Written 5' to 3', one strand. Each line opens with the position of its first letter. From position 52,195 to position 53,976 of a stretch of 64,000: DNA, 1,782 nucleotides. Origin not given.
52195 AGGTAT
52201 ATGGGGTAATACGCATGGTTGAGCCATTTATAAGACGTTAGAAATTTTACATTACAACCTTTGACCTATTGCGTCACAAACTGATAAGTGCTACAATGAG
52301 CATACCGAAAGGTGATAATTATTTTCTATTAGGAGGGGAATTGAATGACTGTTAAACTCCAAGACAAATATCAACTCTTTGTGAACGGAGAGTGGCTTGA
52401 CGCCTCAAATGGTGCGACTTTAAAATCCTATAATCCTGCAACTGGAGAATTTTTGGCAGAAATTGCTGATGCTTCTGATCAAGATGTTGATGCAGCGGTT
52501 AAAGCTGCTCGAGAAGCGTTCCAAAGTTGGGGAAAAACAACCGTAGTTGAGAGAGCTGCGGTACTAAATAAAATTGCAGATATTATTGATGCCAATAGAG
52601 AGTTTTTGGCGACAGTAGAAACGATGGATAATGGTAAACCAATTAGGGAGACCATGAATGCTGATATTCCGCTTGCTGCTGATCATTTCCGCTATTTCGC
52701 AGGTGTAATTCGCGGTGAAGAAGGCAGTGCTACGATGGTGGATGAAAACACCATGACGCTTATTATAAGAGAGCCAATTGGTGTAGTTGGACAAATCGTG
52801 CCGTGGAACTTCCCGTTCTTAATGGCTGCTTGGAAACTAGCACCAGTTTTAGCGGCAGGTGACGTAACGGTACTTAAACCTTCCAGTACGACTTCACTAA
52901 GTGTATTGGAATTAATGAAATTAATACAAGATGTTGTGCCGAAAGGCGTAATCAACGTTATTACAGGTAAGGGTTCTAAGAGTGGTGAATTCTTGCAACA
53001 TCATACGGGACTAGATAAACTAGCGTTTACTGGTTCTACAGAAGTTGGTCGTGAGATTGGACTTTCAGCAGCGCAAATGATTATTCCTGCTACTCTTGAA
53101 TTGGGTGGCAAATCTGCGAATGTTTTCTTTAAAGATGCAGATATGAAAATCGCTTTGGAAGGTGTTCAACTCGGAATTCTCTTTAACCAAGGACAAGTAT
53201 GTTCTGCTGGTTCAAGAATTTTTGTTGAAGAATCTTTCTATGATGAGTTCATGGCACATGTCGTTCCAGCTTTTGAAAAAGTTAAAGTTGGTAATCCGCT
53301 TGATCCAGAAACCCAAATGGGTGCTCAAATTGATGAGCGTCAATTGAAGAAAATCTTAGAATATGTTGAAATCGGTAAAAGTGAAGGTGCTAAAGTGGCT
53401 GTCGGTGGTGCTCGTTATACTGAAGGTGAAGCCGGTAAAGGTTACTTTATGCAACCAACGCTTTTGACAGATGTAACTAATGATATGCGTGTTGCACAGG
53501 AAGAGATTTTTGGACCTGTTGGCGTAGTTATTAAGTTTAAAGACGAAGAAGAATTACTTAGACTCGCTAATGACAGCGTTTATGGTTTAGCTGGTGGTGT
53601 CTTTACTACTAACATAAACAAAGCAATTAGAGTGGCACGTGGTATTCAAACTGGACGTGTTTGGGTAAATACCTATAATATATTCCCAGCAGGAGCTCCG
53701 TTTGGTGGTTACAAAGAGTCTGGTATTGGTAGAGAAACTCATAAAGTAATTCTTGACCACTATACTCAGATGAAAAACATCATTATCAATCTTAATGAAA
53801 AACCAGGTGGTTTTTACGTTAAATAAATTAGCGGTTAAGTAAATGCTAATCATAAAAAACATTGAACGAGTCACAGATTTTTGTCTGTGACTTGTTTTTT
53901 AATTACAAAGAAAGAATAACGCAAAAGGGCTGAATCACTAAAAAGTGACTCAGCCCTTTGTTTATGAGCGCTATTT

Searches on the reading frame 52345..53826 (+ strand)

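Call 33: search_protein_families(library=pfam, proteins=[window:52345-53826:+], max_evalue=0.001)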
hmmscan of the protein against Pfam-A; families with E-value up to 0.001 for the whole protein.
window:52345-53826:+ (493 aa): 1 family
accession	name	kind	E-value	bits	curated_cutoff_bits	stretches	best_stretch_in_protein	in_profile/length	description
PF00171.27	Aldedh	-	9.4e-173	575.4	23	1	17-479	1-461/461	Aldehyde dehydrogenase family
